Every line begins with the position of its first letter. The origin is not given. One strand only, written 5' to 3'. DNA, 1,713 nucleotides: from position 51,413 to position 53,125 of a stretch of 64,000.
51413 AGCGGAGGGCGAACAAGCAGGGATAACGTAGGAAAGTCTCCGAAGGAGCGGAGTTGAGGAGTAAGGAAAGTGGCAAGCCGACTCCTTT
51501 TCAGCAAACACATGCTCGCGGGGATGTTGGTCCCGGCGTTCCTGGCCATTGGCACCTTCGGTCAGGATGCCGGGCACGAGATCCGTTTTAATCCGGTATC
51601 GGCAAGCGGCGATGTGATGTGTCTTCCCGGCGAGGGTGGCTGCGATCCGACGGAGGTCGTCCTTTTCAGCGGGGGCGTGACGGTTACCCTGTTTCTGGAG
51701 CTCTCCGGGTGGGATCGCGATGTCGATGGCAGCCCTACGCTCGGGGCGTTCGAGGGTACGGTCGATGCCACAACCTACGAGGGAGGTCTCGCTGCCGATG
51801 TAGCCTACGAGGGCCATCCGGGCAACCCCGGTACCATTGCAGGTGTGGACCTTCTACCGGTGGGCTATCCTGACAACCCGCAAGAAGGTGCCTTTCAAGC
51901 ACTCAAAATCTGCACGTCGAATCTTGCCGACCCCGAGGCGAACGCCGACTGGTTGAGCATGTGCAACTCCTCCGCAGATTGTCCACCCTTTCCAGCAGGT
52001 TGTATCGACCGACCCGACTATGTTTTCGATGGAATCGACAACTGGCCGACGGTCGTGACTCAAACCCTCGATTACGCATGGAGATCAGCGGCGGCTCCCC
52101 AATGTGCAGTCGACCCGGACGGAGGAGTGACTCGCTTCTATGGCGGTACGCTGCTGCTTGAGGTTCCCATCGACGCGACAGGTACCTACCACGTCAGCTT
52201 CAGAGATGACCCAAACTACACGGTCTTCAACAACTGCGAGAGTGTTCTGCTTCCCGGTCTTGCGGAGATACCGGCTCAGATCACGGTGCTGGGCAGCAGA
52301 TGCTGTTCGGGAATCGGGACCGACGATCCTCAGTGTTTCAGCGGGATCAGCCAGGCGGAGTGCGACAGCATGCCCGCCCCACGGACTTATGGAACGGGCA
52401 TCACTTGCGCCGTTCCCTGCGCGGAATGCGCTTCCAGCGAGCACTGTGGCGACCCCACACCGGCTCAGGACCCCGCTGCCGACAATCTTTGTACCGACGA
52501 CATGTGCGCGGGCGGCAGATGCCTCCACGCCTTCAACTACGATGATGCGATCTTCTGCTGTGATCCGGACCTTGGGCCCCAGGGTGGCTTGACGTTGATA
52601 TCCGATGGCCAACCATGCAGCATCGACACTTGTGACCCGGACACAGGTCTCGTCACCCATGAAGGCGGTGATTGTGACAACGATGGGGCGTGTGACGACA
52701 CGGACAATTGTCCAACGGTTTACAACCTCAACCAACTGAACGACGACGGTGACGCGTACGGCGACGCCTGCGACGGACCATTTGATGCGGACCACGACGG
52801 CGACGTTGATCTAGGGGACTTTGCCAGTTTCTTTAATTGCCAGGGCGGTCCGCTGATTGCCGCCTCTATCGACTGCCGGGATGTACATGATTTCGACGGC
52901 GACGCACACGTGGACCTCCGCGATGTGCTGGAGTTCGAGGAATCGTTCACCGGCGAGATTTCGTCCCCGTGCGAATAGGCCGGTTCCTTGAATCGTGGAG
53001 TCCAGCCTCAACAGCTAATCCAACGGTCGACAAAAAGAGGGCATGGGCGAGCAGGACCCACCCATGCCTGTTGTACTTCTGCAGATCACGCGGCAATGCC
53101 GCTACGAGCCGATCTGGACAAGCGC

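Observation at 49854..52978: Tandem paralog pair of Cys-rich secreted proteins with a novel N-terminal domain plus disulfide-rich, TSP3 and dockerin-like modules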

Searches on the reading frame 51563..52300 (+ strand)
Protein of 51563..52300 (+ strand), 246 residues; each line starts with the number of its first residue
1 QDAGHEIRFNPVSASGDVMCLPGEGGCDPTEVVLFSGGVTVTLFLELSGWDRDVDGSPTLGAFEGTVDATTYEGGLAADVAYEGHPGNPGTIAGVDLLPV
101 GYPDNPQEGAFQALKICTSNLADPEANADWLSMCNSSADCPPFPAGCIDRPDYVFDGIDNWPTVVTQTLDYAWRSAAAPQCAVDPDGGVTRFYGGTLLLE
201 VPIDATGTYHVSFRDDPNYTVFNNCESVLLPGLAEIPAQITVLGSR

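Call 23: predict_structure(alignment_id=A2)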
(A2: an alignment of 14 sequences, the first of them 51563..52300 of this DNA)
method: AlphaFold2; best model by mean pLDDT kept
length: 246 residues; sequences in the alignment: 14
mean_pLDDT: 80.0   pTM: 0.80
mean pLDDT of the five models: 80.0, 76.6, 71.4, 70.5, 66.7
residues with pLDDT >= 90: 66; 70-90: 126; 50-70: 37; < 50: 17
segments of 3 or more residues with pLDDT < 50: 79-84, 102-110
pLDDT, mean of each block of 10 residues (from residue 1): 78 93 91 95 91 86 83 67 58 86 46 79 87 82 86 70 56 62 84 87 93 83 87 91 82
secondary structure, 60 per line:
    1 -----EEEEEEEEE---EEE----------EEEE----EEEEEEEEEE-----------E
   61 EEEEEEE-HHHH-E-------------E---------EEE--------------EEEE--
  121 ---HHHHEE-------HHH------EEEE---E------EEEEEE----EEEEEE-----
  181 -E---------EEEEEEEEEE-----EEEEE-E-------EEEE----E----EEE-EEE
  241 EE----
elements in order: E6-14 E18-20 E31-34 E39-48 E60-67 H69-72 E98-100 E115-118 H124-127 E146-149 E160-165 E170-175 E192-201 E207-211 E221-224 E234-236 E238-242

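Call 25: search_protein_representatives(alignment_id=A2)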
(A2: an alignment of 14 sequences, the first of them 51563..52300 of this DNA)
Query: 14 sequences, 241 profile positions. Proteins with E-value up to 0.001 (for the whole library): 527; up to 1e-10: 267; up to 1e-30: 63. The best 150 are listed.
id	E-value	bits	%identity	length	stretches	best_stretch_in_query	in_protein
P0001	2.5e-104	364.5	-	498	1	3-240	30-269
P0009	6.9e-102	356.5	-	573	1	3-240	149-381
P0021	2.0e-93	328.8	-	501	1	3-240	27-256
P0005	9.2e-93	326.7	-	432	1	2-240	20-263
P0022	1.6e-91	322.6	-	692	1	3-241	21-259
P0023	2.5e-90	318.7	-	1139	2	28-240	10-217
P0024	7.0e-90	317.2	-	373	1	2-240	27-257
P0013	7.8e-89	313.8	-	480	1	3-240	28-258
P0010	9.1e-89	313.6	-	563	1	2-240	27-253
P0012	1.0e-86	306.9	-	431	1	2-240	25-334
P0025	1.7e-85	302.9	-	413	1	3-240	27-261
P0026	8.8e-85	300.5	-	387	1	4-240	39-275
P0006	1.1e-82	293.6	-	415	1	2-240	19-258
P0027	3.3e-81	288.8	-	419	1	5-240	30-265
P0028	1.1e-80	287.1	-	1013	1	3-240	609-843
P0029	1.4e-80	286.8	-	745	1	4-240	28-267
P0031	6.0e-74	265.1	-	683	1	2-241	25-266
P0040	1.6e-60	221.1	-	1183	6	125-239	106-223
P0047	7.5e-51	189.4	-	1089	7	129-240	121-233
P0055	1.4e-41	159.1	-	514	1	2-240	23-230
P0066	2.3e-33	132.2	-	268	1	3-238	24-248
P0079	1.9e-29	119.4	-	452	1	2-240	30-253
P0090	2.8e-24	102.4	-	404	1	5-240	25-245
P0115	6.4e-22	94.7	-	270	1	2-239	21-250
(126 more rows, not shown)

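Call 27: search_protein_families(library=pfam, proteins=[P0022, P0029, P0031, P0040, P0047, P0055, P0066, P0079, P0090, P0115], max_evalue=0.01)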
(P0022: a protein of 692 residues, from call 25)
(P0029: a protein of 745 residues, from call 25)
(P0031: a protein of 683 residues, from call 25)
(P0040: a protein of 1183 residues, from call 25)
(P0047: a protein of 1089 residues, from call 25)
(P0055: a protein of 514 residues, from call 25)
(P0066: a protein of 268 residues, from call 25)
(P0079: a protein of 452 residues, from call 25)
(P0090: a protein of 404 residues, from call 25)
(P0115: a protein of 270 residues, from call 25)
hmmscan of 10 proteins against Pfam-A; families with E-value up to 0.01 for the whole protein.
P0022 (692 aa): 1 family
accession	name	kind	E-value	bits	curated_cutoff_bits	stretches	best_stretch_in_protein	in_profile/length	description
PF00526.23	Dicty_CTDC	-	6.8e-06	26.2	27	2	451-474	1-23/24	Dictyostelium (slime mold) repeat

P0029 (745 aa): 0 families

P0031 (683 aa): 1 family
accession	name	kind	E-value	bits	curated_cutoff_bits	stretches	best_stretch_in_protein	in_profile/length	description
PF18203.6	IPTL-CTERM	-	0.006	16.8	20.8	0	652-679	3-28/28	IPTL-CTERM motif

P0040 (1183 aa): 1 family
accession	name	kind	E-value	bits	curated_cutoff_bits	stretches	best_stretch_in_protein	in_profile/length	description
PF22781.2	Sde2_N_Ubi_vert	-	0.00039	21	27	0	266-298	24-56/75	Vertebrate Splicing regulator sde2, N-terminal ubiquitin domain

P0047 (1089 aa): 0 families

P0055 (514 aa): 0 families

P0066 (268 aa): 0 families

P0079 (452 aa): 0 families

P0090 (404 aa): 0 families

P0115 (270 aa): 0 families

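Call 58: find_homologous_proteins(query=A2, max_evalue=0.001)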
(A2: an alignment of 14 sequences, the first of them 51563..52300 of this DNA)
Query A2 (14 sequences) (246 aa, profile of the alignment): 22 proteins with E <= 0.001 among 8000 candidates.
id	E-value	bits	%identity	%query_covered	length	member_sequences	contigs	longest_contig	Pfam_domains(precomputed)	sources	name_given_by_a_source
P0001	7.7e-104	365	100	100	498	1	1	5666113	-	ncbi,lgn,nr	ncbi:MAG: hypothetical protein JSU63_21285 [Phycisphaerales bacterium]|nr:MAG: hypothetical protein 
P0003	3.4e-101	356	52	99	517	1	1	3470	PF00526.24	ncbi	ncbi:MAG: hypothetical protein ACE5HE_14000 [Phycisphaerae bacterium]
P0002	7.4e-94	332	52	98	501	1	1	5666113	-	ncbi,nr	ncbi:MAG: hypothetical protein JSU63_21280 [Phycisphaerales bacterium]|nr:MAG: hypothetical protein 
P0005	2.9e-92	327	53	99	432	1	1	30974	PF18203.7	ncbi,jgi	ncbi:MAG: hypothetical protein ACYTFA_04885 [Planctomycetota bacterium]|jgi:hypothetical protein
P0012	3.2e-86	307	49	76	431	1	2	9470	-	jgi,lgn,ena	-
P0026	2.8e-84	301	49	98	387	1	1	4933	-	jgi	-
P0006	3.6e-82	294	44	98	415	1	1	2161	-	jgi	-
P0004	1.5e-81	292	52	90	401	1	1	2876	-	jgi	jgi:hypothetical protein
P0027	1.0e-80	289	48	97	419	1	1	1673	-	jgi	jgi:hypothetical protein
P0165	3.1e-75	271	48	96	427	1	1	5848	-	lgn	-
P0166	8.3e-75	270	48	97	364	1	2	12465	-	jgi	-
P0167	3.9e-74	267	52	98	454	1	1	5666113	-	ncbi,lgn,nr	ncbi:MAG: hypothetical protein JSU63_12590 [Phycisphaerales bacterium]|nr:MAG: hypothetical protein 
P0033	3.4e-71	258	45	97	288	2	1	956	-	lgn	-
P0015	5.2e-70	254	38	87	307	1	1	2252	-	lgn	-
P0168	2.8e-69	251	46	96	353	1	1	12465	-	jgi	-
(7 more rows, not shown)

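Call 60: fold_search(model_id=the predicted structure, library=pdb)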
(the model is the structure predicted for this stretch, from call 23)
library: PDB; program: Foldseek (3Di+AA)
matches with E <= 10: 1581; with E <= 0.001: 30
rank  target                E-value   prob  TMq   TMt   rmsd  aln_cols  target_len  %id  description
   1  1g1k_A                1.4e-05  1.00  0.45  0.72   4.8       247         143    8  COHESIN MODULE FROM THE CELLULOSOME OF CLOSTRIDIUM CELLULOLYTICUM (released 2000-11-22)
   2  2vn5_C                3.6e-05  1.00  0.46  0.71   4.3       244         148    8  The Clostridium cellulolyticum dockerin displays a dual binding mode for its cohesin partner (released 2008-05-20)
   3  1aoh_A                5.6e-05  1.00  0.41  0.65   5.9       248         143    8  SINGLE COHESIN DOMAIN FROM THE SCAFFOLDING PROTEIN CIPA OF THE CLOSTRIDIUM THERMOCELLUM CELLULOSOME (released 1998-07-08)
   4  3kcp_A                7.9e-05  1.00  0.41  0.34   5.0       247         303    8  Crystal structure of interacting Clostridium thermocellum multimodular components (released 2010-02-09)
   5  6kgf_C                1.2e-04  1.00  0.41  0.66   8.0       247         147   10  Crystal structure of CaDoc0917(R16D)-CaCohA2 complex at pH 8.2 (released 2020-07-08)
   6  4fl4_C                1.2e-04  1.00  0.41  0.33   7.0       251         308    8  Scaffoldin conformation and dynamics revealed by a ternary complex from the Clostridium thermocellum cellulosome (released 2012-06-27)
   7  4dh2_C                1.8e-04  1.00  0.41  0.60   5.4       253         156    7  Crystal structure of Coh-OlpC(Cthe_0452)-Doc435(Cthe_0435) complex: A novel type I Cohesin-Dockerin complex from Clost (released 2012-11-28)
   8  1qzn                  1.9e-04  1.00  0.40  0.55   6.5       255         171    8  Crystal Structure Analysis of a type II cohesin domain from the cellulosome of Acetivibrio cellulolyticus (released 2004-09-21)
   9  6kgc_A                2.0e-04  1.00  0.44  0.71   5.4       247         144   10  Crystal structure of CaDoc0917(R49D)-CaCohA2 complex at pH 5.4 (released 2020-07-08)
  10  4uyp_C                2.6e-04  1.00  0.41  0.64   6.8       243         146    7  High resolution structure of the third cohesin ScaC in complex with the ScaB dockerin with a mutation in the N-termina (released 2015-04-15)
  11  3f2l                  2.6e-04  1.00  0.40  0.54   6.6       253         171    9  Crystal structure analysis of the K171A mutation of N-terminal type II cohesin 1 from the cellulosomal ScaB subunit of A (released 2008-12-02)
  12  6kg8_MODEL_1_A        2.8e-04  1.00  0.42  0.62   5.7       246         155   10  Solution structure of CaCohA2 from Clostridium acetobutylicum (released 2020-07-08)
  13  5k39_A                2.8e-04  1.00  0.41  0.57   7.3       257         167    8  THE TYPE II COHESIN DOCKERIN COMPLEX FROM CLOSTRIDIUM THERMOCELLUM (released 2017-03-29)
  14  5lxv_C                3.1e-04  1.00  0.36  0.49  10.9       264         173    8  Crystal structure of Ruminococcus flavefaciens scaffoldin C cohesin in complex with a dockerin from an uncharacterized (released 2016-10-19)
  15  3l8q_D                3.3e-04  1.00  0.38  0.29   9.8       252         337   10  Structure analysis of the type II cohesin dyad from the adaptor ScaA scaffoldin of Acetivibrio cellulolyticus (released 2010-05-05)
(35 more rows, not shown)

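Call 62: search_solved_structures(query=A2, max_evalue=10)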
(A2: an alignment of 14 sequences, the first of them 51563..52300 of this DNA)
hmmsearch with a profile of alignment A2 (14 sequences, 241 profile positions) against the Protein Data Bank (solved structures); distinct sequences matched with E-value up to 10: 0.

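Call 66: find_encoding_contigs(protein=P0167, flank=10000, max_places=2)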
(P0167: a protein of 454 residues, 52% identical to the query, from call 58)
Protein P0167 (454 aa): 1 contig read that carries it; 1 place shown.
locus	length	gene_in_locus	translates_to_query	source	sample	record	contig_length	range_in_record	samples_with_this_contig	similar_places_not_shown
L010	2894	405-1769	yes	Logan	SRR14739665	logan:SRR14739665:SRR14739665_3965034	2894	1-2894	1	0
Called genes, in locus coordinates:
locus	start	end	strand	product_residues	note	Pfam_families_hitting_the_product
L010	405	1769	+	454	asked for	-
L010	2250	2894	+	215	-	?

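Call 68: find_encoding_contigs(protein=P0166, flank=10000, max_places=2)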
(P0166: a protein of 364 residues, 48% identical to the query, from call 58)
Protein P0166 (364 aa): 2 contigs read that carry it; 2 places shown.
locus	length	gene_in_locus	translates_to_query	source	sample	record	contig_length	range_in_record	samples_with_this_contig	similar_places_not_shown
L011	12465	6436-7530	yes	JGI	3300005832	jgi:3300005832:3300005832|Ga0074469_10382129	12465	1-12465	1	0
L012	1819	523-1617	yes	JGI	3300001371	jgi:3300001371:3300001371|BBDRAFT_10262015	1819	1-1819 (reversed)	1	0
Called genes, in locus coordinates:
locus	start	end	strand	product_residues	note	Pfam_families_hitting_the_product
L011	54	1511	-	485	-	PF07963:N_methyl (weak)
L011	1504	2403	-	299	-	-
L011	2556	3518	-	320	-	-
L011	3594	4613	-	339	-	PF07963:N_methyl (weak)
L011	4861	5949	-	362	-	PF07963:N_methyl (weak)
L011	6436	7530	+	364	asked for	-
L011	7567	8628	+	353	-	-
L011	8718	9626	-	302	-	PF13442:Cytochrome_CBB3 (weak), PF00034:Cytochrom_C (weak), PF13442:Cytochrome_CBB3 (weak)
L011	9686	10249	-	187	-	PF14522:Cytochrome_C7 (faint), PF09699:Paired_CXXCH_1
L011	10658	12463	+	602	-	?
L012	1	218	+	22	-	?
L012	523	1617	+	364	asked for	-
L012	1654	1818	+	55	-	?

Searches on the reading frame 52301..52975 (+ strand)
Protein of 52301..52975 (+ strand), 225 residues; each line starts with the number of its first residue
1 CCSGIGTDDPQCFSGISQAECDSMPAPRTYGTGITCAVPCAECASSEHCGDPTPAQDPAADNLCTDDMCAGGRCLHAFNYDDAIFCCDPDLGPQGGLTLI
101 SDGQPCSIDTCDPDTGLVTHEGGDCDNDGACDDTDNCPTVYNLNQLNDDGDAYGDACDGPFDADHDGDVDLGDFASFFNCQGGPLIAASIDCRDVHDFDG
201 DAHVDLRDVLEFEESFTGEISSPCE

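Call 45: predict_structure(alignment_id=A3)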
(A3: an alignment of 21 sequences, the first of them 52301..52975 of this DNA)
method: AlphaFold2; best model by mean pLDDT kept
length: 225 residues; sequences in the alignment: 21
mean_pLDDT: 81.8   pTM: 0.58
mean pLDDT of the five models: 81.8, 76.9, 74.1, 70.0, 66.9
residues with pLDDT >= 90: 94; 70-90: 81; 50-70: 41; < 50: 9
segments of 3 or more residues with pLDDT < 50: 220-225
pLDDT, mean of each block of 10 residues (from residue 1): 88 94 92 83 91 94 97 96 97 97 85 95 72 57 53 52 70 88 84 81 88 66 47
secondary structure, 60 per line:
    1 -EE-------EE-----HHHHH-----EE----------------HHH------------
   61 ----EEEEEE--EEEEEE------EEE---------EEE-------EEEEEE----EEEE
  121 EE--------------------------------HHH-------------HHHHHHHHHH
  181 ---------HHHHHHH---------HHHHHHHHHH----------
elements in order: H18-22 E65-70 E73-78 E85-87 E97-99 E107-112 E117-122 H171-180 H190-196 H206-215
